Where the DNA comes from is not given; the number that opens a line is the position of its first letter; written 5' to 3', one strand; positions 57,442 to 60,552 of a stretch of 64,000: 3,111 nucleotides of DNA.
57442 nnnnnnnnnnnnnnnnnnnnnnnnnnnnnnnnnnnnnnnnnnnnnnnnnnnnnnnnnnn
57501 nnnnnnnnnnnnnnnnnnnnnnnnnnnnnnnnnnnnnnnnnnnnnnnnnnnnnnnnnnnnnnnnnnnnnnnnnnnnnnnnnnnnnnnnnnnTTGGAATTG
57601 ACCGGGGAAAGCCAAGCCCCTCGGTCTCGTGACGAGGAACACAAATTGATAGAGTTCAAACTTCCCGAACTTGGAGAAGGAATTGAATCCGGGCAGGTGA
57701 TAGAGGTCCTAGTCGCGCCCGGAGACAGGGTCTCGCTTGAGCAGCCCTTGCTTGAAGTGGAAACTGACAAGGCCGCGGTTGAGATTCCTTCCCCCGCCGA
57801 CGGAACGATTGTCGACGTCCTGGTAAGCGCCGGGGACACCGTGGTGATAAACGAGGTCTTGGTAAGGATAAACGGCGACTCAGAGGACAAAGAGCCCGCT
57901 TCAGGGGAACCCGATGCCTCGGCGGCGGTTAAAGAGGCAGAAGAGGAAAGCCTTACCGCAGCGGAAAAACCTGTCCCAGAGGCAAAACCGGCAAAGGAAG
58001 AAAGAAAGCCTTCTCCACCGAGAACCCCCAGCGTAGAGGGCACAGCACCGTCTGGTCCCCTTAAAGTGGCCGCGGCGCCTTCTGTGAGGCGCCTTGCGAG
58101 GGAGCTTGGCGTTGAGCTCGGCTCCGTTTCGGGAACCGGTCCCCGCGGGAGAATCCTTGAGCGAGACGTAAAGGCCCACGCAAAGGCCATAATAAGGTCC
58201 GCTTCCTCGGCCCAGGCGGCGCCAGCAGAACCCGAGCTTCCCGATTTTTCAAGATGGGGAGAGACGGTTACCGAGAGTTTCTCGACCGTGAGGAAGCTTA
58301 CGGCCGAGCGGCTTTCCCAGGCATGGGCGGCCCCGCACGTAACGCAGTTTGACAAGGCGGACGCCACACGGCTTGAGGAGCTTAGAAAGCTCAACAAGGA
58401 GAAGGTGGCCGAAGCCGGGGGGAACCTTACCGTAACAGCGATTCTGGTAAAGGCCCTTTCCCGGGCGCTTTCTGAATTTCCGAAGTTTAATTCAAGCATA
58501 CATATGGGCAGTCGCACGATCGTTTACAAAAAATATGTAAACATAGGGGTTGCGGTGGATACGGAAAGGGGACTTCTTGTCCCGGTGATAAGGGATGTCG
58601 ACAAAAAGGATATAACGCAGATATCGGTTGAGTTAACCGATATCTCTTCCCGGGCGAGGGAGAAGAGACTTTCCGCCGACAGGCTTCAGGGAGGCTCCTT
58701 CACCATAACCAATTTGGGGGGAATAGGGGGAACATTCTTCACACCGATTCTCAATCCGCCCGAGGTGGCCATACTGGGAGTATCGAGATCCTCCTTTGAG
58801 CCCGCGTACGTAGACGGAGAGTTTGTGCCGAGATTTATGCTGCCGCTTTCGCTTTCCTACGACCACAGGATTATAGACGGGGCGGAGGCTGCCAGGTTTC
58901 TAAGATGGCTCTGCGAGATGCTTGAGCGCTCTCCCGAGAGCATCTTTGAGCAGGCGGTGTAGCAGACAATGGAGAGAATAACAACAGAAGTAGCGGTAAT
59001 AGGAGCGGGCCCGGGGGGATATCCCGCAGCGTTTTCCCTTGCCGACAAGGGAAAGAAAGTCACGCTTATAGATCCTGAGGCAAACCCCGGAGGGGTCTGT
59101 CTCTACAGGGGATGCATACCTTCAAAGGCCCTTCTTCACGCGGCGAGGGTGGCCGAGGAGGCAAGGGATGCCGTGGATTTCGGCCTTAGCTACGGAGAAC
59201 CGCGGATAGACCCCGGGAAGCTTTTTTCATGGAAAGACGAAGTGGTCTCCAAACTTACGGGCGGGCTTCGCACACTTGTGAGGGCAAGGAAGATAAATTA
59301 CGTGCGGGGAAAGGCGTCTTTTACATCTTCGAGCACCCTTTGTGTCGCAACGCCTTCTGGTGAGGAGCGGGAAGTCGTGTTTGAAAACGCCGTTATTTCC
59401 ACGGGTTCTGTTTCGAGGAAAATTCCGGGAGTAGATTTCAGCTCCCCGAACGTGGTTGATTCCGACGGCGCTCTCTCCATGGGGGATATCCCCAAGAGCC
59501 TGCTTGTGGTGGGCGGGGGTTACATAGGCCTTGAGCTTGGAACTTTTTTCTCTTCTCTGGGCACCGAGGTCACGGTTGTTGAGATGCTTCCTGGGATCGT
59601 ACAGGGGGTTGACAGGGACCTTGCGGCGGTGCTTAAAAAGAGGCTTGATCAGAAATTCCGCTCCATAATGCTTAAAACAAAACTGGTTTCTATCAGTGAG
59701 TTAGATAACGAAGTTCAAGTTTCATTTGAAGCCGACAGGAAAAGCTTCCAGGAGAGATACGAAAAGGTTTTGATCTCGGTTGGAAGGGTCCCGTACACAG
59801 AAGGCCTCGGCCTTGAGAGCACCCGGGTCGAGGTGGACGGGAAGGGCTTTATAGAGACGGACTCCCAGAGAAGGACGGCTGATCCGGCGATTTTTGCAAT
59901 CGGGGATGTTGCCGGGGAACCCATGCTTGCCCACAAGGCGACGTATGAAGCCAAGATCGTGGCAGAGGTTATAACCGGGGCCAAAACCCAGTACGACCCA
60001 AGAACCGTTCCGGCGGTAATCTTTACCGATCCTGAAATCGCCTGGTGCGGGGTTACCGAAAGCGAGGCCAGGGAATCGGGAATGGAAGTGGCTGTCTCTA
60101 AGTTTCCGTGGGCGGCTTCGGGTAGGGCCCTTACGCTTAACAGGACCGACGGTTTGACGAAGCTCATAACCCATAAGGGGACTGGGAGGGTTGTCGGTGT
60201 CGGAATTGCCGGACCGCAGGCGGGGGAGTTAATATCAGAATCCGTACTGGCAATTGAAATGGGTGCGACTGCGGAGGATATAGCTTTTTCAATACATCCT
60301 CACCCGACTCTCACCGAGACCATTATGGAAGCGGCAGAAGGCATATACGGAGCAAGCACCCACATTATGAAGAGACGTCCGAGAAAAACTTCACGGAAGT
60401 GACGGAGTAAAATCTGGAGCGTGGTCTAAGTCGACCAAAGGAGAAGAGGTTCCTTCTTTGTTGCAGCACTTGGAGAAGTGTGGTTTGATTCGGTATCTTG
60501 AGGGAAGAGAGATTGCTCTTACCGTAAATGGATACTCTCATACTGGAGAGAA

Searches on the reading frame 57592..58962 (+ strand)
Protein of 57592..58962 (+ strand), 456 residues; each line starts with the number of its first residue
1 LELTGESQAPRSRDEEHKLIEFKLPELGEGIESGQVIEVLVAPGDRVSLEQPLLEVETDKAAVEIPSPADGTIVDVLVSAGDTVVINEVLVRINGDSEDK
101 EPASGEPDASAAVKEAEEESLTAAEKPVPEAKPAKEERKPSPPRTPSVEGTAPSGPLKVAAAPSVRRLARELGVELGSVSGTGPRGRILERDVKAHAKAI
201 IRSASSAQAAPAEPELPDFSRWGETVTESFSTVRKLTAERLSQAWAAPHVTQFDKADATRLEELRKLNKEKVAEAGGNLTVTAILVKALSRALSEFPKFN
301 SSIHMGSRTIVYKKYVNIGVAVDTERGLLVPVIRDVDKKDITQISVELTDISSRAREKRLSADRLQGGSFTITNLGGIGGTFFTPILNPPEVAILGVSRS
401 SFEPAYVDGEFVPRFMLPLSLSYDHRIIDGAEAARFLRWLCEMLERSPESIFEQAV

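Call 57: search_protein_families(library=pfam, proteins=[window:57592-58962:+], max_evalue=0.001)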
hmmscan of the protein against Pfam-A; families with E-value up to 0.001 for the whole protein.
window:57592-58962:+ (456 aa): 3 families
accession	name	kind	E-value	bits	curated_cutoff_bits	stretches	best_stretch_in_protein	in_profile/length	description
PF00198.28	2-oxoacid_dh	-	7.6e-82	274.7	23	1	224-451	3-230/232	2-oxoacid dehydrogenases acyltransferase (catalytic domain)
PF00364.28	Biotin_lipoyl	-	4.7e-22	78.1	22.1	1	21-93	2-73/73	Biotin-requiring enzyme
PF02817.22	E3_binding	-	6.5e-15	55.5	23.7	1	159-194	1-36/36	e3 binding domain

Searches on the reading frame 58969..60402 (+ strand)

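Call 57: search_protein_families(library=pfam, proteins=[window:58969-60402:+], max_evalue=0.001)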
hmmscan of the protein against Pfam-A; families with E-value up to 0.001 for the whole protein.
window:58969-60402:+ (477 aa): 15 families
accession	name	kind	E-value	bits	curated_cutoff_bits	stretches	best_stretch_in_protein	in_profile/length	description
PF07992.20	Pyr_redox_2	-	2.5e-64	217.9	26.1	1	7-328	2-291/291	Pyridine nucleotide-disulphide oxidoreductase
PF02852.28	Pyr_redox_dim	-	3.2e-37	127.5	25.3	1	347-456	1-110/110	Pyridine nucleotide-disulphide oxidoreductase, dimerisation domain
PF00070.33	Pyr_redox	-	1.7e-21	77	22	1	178-253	2-79/82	Pyridine nucleotide-disulphide oxidoreductase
PF03721.20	UDPG_MGDP_dh_N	-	1.1e-08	35.3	27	1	179-249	4-74/187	UDP-glucose/GDP-mannose dehydrogenase family, NAD binding domain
PF01494.25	FAD_binding_3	-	1.3e-07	31.7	22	0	6-37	2-33/349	FAD binding domain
PF13450.12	NAD_binding_8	-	2.5e-07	31.3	21.9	1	10-44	1-35/68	NAD(P)-binding Rossmann-like domain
PF13738.12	Pyr_redox_3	-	4.4e-06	26.6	30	0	176-312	165-305/305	Pyridine nucleotide-disulphide oxidoreductase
PF12831.13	FAD_oxidored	-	4.5e-06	26.6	27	1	7-44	1-38/416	FAD dependent oxidoreductase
PF01134.28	GIDA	-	5.2e-06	26.2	22.1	1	8-66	2-57/391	Glucose inhibited division protein A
PF02737.24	3HCDH_N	-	8e-06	26.3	22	0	179-231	3-55/180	3-hydroxyacyl-CoA dehydrogenase, NAD binding domain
PF00890.30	FAD_binding_2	-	2.7e-05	24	20.4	1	8-41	2-35/414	FAD binding domain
PF03486.20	HI0933_like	-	6.2e-05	23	50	1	7-41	2-36/244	HI0933-like protein Rossmann domain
PF01266.30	DAO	-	7.9e-05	22.8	27.9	0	8-41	2-35/353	FAD dependent oxidoreductase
PF13241.12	NAD_binding_7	-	0.00028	21.9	22.1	0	7-39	9-44/104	Putative NAD(P)-binding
PF01946.23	Thi4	-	0.00048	19.9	26.2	0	4-50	16-63/235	Thi4 family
